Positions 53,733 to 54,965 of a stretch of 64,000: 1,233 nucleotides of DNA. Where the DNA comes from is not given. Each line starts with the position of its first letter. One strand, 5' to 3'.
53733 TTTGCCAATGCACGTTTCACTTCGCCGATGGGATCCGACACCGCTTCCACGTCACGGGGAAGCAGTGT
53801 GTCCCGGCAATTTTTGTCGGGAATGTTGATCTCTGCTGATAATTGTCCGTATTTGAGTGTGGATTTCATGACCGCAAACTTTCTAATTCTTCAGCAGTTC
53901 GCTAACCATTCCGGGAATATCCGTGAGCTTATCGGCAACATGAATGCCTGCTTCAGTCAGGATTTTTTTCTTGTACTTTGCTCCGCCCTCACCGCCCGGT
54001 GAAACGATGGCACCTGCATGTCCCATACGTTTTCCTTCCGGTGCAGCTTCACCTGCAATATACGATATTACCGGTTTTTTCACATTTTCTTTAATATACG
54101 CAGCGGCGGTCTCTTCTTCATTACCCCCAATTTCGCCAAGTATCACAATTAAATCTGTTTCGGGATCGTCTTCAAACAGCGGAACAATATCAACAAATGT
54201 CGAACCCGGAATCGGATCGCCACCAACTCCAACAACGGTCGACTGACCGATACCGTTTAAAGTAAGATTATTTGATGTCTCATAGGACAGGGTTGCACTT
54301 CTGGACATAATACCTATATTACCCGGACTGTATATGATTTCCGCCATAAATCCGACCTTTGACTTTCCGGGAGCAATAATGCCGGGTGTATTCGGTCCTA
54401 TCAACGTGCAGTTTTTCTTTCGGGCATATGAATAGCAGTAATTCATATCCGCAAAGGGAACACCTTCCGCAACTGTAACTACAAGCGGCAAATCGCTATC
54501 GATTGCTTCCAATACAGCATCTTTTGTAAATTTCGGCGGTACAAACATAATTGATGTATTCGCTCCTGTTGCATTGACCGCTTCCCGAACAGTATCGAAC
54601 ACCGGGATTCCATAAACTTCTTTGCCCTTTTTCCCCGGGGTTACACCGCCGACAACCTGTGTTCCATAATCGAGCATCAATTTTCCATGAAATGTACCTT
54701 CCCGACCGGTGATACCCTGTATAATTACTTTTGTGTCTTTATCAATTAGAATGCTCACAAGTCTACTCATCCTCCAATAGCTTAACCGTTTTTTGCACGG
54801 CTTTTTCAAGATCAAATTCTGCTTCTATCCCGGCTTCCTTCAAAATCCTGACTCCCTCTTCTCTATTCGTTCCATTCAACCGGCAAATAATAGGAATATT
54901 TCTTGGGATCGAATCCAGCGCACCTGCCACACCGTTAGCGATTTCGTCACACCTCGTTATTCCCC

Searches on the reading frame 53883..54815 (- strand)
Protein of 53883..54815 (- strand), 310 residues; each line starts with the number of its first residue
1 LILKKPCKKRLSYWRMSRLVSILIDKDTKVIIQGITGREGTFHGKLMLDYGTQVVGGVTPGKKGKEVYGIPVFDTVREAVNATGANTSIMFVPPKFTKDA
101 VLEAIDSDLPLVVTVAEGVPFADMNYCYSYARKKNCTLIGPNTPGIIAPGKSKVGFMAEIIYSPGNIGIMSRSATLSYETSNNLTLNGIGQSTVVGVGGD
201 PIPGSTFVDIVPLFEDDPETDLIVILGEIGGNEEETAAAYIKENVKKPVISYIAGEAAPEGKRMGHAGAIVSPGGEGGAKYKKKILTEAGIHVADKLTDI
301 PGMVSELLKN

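Call 49: search_protein_families(library=pfam, proteins=[window:53883-54815:-], max_evalue=0.00001)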
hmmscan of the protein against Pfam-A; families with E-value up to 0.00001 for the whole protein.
window:53883-54815:- (310 aa): 3 families
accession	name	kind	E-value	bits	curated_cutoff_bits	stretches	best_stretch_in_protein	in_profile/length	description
PF02629.25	CoA_binding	-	4.6e-26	91.9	22.3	1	25-118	1-97/97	CoA binding domain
PF00549.24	Ligase_CoA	-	1.3e-20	74.2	24.5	1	170-275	1-112/128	CoA-ligase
PF13607.11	Succ_CoA_lig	-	4.6e-09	36.6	27.4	1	164-299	1-130/138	Succinyl-CoA ligase like flavodoxin domain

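Call 51: find_homologous_proteins(query=window:53883-54815:-, max_evalue=1e-60)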
Query window:53883-54815:- (310 aa): 7989 proteins with E <= 1e-60 among 8000 candidates; the best 120 are listed.
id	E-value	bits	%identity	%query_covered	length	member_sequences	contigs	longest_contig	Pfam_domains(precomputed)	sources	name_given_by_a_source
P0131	1.5e-185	634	100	94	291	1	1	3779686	PF00549.25,PF02629.26,PF13607.12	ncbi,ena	-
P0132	5.0e-151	520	79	94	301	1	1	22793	PF00549.25,PF02629.26,PF13607.12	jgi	jgi:succinyl-CoA synthetase alpha subunit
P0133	2.5e-150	518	80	94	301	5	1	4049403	PF00549.25,PF02629.26,PF13607.12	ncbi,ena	-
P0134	8.1e-136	470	72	93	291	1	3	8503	PF00549.25,PF02629.26,PF13607.12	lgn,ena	-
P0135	2.5e-135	469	72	94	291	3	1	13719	PF00549.25,PF02629.26,PF13607.12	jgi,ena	-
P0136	1.1e-134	466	73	92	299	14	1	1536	PF00549.25,PF02629.26,PF13607.12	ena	-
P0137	2.8e-134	465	72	93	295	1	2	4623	PF00549.25,PF02629.26,PF13607.12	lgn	-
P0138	1.8e-133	462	71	94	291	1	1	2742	PF00549.25,PF02629.26,PF13607.12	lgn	-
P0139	2.9e-133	462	71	94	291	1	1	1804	PF00549.25,PF02629.26,PF13607.12,PF13380.13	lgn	-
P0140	3.6e-133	461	71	94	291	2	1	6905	PF00549.25,PF02629.26,PF13607.12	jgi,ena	-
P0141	4.4e-133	461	70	88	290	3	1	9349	PF00549.25,PF02629.26,PF13607.12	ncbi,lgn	ncbi:MAG: succinate--CoA ligase subunit alpha [Bacillota bacterium]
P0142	9.4e-133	460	71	94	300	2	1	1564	PF00549.25,PF02629.26,PF13607.12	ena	-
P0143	7.4e-132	457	72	94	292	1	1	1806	PF00549.25,PF02629.26,PF13607.12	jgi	-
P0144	1.3e-131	456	71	94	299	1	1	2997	PF00549.25,PF02629.26,PF13607.12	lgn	-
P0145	2.3e-131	456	72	94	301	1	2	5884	PF00549.25,PF02629.26,PF13607.12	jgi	-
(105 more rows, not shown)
